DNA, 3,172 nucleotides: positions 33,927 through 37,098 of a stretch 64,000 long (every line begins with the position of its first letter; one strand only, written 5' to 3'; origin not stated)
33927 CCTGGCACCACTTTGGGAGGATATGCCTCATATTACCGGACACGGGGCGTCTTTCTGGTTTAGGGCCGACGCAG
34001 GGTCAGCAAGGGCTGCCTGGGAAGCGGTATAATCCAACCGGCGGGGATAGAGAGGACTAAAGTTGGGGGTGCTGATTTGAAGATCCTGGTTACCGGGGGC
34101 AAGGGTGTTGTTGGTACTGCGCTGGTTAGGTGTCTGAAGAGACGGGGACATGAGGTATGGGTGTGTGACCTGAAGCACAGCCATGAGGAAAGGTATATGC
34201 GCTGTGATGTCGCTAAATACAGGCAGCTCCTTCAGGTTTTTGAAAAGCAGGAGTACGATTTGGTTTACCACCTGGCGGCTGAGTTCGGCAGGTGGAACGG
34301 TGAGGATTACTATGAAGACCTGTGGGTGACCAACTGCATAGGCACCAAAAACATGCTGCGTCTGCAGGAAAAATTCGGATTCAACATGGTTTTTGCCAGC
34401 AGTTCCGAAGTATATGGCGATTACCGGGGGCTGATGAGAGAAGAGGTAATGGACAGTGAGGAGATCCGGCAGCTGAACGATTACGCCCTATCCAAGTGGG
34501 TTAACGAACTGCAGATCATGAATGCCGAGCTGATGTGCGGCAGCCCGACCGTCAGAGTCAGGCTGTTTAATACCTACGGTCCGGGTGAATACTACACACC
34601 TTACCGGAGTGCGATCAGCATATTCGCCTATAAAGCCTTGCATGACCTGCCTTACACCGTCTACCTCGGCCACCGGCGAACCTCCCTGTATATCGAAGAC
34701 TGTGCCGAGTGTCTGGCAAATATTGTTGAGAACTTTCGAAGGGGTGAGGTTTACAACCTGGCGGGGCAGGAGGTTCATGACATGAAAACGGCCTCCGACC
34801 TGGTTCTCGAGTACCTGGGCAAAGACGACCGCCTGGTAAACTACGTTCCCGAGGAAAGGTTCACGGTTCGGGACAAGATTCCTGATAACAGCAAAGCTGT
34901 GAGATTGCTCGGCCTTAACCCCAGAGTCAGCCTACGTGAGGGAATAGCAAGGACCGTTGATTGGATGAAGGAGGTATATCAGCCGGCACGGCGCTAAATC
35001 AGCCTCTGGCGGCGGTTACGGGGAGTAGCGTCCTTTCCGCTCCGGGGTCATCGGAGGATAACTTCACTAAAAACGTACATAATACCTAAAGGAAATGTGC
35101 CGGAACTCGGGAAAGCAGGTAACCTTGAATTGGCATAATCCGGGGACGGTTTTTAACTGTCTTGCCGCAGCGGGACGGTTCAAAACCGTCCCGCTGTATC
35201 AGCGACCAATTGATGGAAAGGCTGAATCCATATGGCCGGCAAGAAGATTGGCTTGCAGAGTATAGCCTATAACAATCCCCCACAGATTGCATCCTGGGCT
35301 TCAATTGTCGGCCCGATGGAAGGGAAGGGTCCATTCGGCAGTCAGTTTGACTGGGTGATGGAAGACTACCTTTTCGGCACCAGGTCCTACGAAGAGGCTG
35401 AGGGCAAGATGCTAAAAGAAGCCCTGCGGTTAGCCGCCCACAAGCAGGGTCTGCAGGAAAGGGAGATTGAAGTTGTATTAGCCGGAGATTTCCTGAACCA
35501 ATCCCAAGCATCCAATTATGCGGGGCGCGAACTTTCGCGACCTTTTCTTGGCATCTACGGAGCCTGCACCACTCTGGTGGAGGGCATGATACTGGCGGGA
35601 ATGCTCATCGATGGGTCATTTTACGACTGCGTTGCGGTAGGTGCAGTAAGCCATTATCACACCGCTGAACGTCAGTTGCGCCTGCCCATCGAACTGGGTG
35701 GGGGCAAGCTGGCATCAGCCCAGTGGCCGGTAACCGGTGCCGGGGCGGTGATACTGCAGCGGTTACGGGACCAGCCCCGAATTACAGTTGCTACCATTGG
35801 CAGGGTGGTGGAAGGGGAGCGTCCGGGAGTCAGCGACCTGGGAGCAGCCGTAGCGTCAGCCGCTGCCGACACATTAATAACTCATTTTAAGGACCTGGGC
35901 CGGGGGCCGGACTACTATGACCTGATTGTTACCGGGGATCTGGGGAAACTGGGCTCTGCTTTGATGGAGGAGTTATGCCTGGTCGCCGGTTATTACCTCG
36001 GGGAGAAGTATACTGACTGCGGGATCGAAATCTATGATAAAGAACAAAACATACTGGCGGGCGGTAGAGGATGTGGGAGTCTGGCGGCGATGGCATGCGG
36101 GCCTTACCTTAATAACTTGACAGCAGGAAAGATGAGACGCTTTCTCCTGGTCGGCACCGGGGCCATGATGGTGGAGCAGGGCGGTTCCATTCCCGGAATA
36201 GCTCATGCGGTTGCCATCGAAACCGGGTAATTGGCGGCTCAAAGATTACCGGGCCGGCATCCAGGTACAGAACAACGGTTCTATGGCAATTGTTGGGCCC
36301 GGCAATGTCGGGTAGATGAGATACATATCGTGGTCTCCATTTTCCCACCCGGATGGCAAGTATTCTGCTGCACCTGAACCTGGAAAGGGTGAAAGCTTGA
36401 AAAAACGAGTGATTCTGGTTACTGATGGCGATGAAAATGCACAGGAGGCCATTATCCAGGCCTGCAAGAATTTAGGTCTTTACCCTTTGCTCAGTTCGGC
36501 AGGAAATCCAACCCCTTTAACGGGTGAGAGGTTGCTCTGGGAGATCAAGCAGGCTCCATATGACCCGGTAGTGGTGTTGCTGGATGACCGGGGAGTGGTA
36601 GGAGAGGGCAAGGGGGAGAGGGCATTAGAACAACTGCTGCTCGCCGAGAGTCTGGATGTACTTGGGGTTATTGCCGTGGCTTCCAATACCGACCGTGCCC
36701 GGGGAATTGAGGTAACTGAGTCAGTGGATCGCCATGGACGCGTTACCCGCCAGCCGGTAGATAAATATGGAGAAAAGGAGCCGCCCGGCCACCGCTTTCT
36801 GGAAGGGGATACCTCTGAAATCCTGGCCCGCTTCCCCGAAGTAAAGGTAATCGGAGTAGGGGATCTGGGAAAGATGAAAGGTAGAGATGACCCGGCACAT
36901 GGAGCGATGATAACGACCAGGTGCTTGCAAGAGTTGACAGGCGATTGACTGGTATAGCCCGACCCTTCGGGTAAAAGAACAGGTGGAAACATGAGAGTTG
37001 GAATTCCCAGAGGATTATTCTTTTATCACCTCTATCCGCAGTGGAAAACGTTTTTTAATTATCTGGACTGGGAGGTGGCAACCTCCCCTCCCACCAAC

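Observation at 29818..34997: Divergent glycosylation/methylation island with two cytoplasmic DNRLRE-like paralogs, inserted between the spoIIA and spoVA loci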

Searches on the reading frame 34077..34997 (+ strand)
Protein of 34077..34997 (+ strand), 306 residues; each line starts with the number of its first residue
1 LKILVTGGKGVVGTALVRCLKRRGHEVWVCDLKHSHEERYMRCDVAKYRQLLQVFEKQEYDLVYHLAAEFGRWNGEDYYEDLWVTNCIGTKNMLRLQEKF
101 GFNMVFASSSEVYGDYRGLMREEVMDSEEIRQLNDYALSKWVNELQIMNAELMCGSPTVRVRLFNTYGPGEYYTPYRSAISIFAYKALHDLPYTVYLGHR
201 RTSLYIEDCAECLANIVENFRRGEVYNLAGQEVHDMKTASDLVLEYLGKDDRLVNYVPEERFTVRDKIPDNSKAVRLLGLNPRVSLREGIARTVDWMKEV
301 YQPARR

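Call 3: search_protein_families(library=pfam, proteins=[window:34077-34997:+], max_evalue=0.01)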
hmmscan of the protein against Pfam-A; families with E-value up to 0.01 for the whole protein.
window:34077-34997:+ (306 aa): 6 families
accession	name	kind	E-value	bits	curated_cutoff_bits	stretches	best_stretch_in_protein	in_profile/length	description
PF01370.27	Epimerase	-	8.8e-41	140.3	20.9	1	3-229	1-240/240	NAD dependent epimerase/dehydratase family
PF16363.11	GDP_Man_Dehyd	-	2.2e-27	96.8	27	1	4-292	1-331/332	GDP-mannose 4,6 dehydratase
PF04321.23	RmlD_sub_bind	-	8.3e-17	61.6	27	1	1-273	1-257/287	RmlD substrate binding domain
PF01073.25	3Beta_HSD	-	2.5e-10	40.3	22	1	4-171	1-186/280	3-beta hydroxysteroid dehydrogenase/isomerase family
PF07993.18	NAD_binding_4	-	6.2e-09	35.8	20.1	1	58-163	87-204/258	Male sterility protein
PF02719.21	Polysacc_synt_2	-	1.3e-05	25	20.2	1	3-107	1-125/293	Polysaccharide biosynthesis protein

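Call 4: search_protein_families(library=ncbifam, proteins=[window:34077-34997:+], max_evalue=0.01)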
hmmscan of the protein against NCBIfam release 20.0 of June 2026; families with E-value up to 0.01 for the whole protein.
window:34077-34997:+ (306 aa): 32 families (the best 25 are shown)
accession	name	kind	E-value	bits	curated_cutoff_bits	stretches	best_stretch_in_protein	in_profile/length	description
TIGR01181.1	dTDP_gluc_dehyt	equivalog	1.2e-29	103.5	365.1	1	2-299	1-313/321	dTDP-glucose 4,6-dehydratase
TIGR02197.1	heptose_epim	equivalog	4.1e-21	75.5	274.6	1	3-298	1-314/316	ADP-glyceromanno-heptose 6-epimerase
TIGR03466.1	HpnA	hypoth_equivalog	1.1e-16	60.7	367.65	1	1-233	1-233/327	hopanoid-associated sugar epimerase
NF007490.0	PRK10084.1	subfamily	1.6e-16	60.2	649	1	1-297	1-334/361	dTDP-glucose 4,6-dehydratase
NF007582.0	PRK10217.1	equivalog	2.4e-15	56.5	698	1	2-297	3-331/355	dTDP-glucose 4,6-dehydratase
NF042422.1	oxyalk_red_OleD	equivalog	6.4e-15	55.3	580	1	1-171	1-173/329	2-alkyl-3-oxoalkanoate reductase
TIGR01179.1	galE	equivalog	9.4e-15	54.3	262.3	1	2-169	1-179/332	UDP-glucose 4-epimerase GalE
NF047922.1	GDPFucSynFcl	equivalog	1.5e-11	44.3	500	1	2-298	4-302/308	GDP-L-fucose synthase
TIGR04180.1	EDH_00030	hypoth_equivalog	1.5e-10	40.7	475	1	3-281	1-293/297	NAD-dependent 4,6-dehydratase LegB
TIGR01214.1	rmlD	equivalog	1.7e-10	40.5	224.05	1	2-235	1-214/285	dTDP-4-dehydrorhamnose reductase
NF042423.1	oxyalk_red_Shew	equivalog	1.5e-09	37.4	580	1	2-171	10-179/331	2-alkyl-3-oxoalkanoate reductase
NF008360.0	PRK11150.1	equivalog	1.7e-09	37.3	452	1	3-258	2-263/310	ADP-glyceromanno-heptose 6-epimerase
NF043036.1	ErythonDh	equivalog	3.3e-08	33.1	325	1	1-147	1-160/321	D-erythronate dehydrogenase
TIGR02622.1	CDP_4_6_dhtase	equivalog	3.8e-08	32.9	278.45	1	8-114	28-134/352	CDP-glucose 4,6-dehydratase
TIGR01746.1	Thioester-redct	subfamily_domain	6.7e-08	32.1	213.35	1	58-158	87-187/371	thioester reductase domain-containing protein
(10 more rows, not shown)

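Call 31: search_solved_structures(query=window:34077-34997:+, max_evalue=0.00001)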
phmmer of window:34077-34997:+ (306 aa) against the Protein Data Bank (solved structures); distinct sequences matched with E-value up to 0.00001: 62 (the best 60 are shown).
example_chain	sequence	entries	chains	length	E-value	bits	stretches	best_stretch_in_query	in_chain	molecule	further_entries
8w3u_A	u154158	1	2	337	3.3e-108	364.9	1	2-302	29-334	dTDP-glucose 4,6-dehydratase related protein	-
9ar1_A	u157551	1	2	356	4.1e-108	364.6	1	2-302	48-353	dTDP-glucose 4,6-dehydratase related protein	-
6bwl_A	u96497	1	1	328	9.5e-29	104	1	1-300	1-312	Pal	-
6pmh_A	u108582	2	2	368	4.6e-24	88.6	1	3-303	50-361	UDP-glucose 4-epimerase related protein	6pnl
4m55_A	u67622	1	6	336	1.4e-22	83.7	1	2-299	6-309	UDP-glucuronic acid decarboxylase 1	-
4lk3_A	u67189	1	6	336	1.8e-22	83.4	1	2-299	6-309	UDP-glucuronic acid decarboxylase 1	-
4gll_A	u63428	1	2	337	1.8e-22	83.4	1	2-299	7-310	UDP-glucuronic acid decarboxylase 1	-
2b69_A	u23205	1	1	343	1.9e-22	83.3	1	2-299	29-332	UDP-glucuronate decarboxylase 1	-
5u4q_A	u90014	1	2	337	1.5e-17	67.2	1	1-218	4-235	dTDP-glucose 4,6-dehydratase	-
4zrm_A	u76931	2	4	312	3e-16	62.9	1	1-299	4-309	UDP-glucose 4-epimerase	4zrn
1g1a_A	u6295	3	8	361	6.3e-16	61.9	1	1-297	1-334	DTDP-D-GLUCOSE 4,6-DEHYDRATASE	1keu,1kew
2hun_A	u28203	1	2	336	1.7e-15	60.4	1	1-297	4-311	336aa long hypothetical dTDP-glucose 4,6-dehydratase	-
8du1_A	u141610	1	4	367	4.9e-15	59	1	31-297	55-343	dTDP-glucose 4,6-dehydratase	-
6zl6_A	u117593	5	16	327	1e-14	57.9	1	58-302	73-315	Epimerase domain-containing protein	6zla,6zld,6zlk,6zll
6zlj_A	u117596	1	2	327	3.5e-14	56.2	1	58-302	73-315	Epimerase domain-containing protein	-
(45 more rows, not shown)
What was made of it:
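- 34077..34997 (+): Extended SDR nucleotide-sugar enzyme of the Mth373 type, a probable UDP-glucuronate decarboxylase (UDP-xylose synthase). PDB 8W3U/9AR1 at E 3e-108, and human UXS1 at 1e-22 (call 31).
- On UDP-xylose synthase (UDP-glucuronate decarboxylase) type extended SDR: Mth373 (8W3U/9AR1) matches at E 3e-108 and human UXS1 at 1e-22 (call 31).
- Closest known: Mth373 of Methanothermobacter thermautotrophicus. Same: The match is 365 bits over the full length (call 31).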

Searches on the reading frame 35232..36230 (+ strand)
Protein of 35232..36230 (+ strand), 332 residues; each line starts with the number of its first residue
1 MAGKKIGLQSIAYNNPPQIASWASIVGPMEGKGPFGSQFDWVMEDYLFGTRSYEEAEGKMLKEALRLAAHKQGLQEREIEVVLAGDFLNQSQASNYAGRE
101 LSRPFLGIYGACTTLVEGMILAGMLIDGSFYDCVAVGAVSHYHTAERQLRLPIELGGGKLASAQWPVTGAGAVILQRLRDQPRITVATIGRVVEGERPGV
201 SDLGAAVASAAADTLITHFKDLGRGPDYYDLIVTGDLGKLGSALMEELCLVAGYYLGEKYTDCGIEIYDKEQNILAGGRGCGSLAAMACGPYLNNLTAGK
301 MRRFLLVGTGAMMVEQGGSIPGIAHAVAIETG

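Call 3: search_protein_families(library=pfam, proteins=[window:35232-36230:+], max_evalue=0.01)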
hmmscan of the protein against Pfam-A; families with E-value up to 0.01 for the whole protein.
window:35232-36230:+ (332 aa): 1 family
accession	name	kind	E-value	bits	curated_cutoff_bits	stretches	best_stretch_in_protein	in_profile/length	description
PF07451.17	SpoVAD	-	4.8e-116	387.5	22.1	1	7-330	1-329/329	Stage V sporulation protein AD (SpoVAD)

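Call 4: search_protein_families(library=ncbifam, proteins=[window:35232-36230:+], max_evalue=0.01)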
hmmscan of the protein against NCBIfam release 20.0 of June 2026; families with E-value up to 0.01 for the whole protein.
window:35232-36230:+ (332 aa): 3 families
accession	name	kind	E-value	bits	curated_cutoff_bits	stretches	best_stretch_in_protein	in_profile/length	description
NF006160.0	PRK08304.1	subfamily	8.6e-120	399.4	402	1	4-331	3-335/337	stage V sporulation protein AD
TIGR02845.1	spore_V_AD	equivalog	3.6e-111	371.1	411.8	1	9-330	2-327/327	stage V sporulation protein AD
NF009069.0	PRK12404.1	subfamily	2.6e-97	325.8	442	1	7-331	4-333/338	stage V sporulation protein AD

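Call 18: find_related_loci(query=window:35232-36230:+, collection=genome_contigs, flank=10000)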
Query window:35232-36230:+ (332 aa) in genome_contigs; peptide patterns used: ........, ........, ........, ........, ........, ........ (x = any residue, [..] = any of these).
201 stretches matched a pattern; 114 encode a relative of the query (tblastn E <= 1e-3); the best 80 are kept; 80 distinct loci.
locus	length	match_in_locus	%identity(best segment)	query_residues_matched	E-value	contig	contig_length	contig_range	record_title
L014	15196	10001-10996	90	1-332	0e+0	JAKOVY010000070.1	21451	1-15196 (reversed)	MAG: Bacillota bacterium isolate JPNG_maxbin.080 k201_410303, whole genome shotgun sequence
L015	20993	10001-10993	86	1-330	0e+0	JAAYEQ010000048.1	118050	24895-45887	MAG: Syntrophomonadaceae bacterium isolate AS07pgkLD_164 91253_AS07, whole genome shotgun sequence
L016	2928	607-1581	74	1-325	2e-174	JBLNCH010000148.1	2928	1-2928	MAG: Bacillota bacterium isolate MAG130 PRJNA950955_bin37_renamed_147, whole genome shotgun sequence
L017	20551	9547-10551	48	1-330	5e-101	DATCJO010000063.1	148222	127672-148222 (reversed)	MAG TPA_asm: Tissierellaceae bacterium isolate SMAG_U7072 k141_7840, whole genome shotgun sequence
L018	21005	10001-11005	46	1-330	4e-99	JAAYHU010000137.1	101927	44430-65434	MAG: Tissierellia bacterium isolate AS09scLD_401 198794_AS09, whole genome shotgun sequence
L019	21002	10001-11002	47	1-330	7e-97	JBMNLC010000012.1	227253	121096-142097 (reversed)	MAG: Clostridia bacterium isolate SBF912LR0HQ0075 contig_60850, whole genome shotgun sequence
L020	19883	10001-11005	45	1-330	2e-95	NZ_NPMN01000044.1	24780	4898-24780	Tissierella sp. P1 contig00044, whole genome shotgun sequence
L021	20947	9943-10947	46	1-330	6e-95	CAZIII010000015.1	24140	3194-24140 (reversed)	MAG TPA_asm: uncultured Tissierellaceae bacterium isolate SRP294416_co2_334 genome assembly, contig: NODE_1895_length_24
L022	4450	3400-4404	47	1-330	7e-95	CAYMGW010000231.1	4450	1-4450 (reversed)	MAG TPA_asm: uncultured Tissierella sp. isolate binchicken_co152_200 genome assembly, contig: NODE_19605_length_4450_cov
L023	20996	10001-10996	46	4-330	2e-94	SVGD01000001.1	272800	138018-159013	MAG: Clostridiales bacterium isolate SIG349 NODE_85_length_272800_cov_5.496257, whole genome shotgun sequence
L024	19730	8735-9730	46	4-330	1e-94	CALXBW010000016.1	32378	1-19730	MAG: uncultured Clostridia bacterium isolate BRZ_MK__bin25 genome assembly, contig: BRZ_MK__NODE_1140_length_32378_cov_9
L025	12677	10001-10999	44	4-331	2e-94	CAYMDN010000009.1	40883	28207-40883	MAG TPA_asm: uncultured Clostridium sp. isolate SRP199465_co1_30 genome assembly, contig: NODE_2057_length_40883_cov_15.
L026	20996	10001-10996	45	4-330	5e-94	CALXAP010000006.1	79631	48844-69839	MAG: uncultured Clostridia bacterium isolate BRZ_HH__bin29 genome assembly, contig: BRZ_HH__NODE_463_length_79631_cov_15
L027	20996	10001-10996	46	4-330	7e-93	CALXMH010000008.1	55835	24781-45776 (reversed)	MAG: uncultured Clostridia bacterium isolate BRZ_KF__bin28 genome assembly, contig: BRZ_KF__NODE_833_length_55835_cov_9.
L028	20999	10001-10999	44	4-331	6e-93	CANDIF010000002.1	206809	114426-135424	MAG TPA_asm: uncultured Clostridium sp. isolate ERR6760095_bin.36_metawrap_v1.3_MAG genome assembly, contig: ERZ12802834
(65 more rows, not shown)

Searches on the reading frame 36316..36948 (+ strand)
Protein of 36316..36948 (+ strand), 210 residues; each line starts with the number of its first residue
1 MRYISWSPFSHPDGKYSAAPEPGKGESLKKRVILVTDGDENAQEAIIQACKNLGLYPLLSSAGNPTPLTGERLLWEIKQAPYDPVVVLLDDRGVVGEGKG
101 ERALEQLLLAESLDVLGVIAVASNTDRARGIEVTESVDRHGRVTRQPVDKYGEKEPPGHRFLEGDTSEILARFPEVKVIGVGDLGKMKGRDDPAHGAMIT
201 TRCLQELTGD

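Call 3: search_protein_families(library=pfam, proteins=[window:36316-36948:+], max_evalue=0.01)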
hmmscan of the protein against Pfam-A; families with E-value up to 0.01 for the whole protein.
window:36316-36948:+ (210 aa): 1 family
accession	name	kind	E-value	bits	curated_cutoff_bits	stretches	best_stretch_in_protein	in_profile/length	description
PF14097.11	SpoVAE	-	4.7e-59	199.5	27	1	31-207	1-176/180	Stage V sporulation protein AE1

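Call 4: search_protein_families(library=ncbifam, proteins=[window:36316-36948:+], max_evalue=0.01)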
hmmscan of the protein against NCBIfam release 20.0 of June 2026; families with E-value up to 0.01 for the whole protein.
window:36316-36948:+ (210 aa): 1 family
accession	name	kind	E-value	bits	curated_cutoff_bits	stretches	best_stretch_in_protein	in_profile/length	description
NF052647.1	SporSpoBAEA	equivalog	2.2e-47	161.2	200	1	29-204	2-176/187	stage V sporulation protein SpoVABEA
